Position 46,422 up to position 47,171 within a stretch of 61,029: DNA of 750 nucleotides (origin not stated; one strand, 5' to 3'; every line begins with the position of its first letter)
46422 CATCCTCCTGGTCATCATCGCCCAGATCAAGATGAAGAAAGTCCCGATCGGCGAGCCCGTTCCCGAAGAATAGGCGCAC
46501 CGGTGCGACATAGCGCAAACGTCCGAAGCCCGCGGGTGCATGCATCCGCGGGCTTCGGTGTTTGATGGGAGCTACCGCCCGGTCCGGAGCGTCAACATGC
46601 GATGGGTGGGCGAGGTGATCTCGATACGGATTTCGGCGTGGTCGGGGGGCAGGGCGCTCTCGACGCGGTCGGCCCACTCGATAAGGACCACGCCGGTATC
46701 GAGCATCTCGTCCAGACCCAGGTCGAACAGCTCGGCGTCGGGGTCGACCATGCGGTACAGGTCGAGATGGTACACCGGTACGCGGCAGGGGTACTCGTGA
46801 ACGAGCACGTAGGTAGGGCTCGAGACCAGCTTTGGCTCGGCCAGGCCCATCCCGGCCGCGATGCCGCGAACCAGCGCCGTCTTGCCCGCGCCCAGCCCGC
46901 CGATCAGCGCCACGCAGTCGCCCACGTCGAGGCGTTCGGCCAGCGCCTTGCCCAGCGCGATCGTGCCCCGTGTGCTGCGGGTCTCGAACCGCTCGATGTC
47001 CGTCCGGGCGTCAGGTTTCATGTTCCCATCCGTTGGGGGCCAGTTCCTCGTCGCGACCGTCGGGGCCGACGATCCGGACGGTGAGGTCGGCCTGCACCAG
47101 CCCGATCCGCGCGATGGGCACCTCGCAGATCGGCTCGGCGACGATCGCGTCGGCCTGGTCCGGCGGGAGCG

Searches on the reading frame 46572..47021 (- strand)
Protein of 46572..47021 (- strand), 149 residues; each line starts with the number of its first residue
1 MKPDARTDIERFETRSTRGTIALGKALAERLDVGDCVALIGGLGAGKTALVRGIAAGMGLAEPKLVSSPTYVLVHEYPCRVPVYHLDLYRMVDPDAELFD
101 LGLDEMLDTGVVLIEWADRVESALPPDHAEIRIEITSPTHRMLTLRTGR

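Call 13: search_protein_families(library=pfam, proteins=[window:46572-47021:-], max_evalue=0.01)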
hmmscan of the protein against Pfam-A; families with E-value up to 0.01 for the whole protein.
window:46572-47021:- (149 aa): 1 family
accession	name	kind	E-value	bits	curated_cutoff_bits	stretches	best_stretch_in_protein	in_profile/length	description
PF02367.23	TsaE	-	1.9e-35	122.1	26.6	1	15-136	2-121/128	Threonylcarbamoyl adenosine biosynthesis protein TsaE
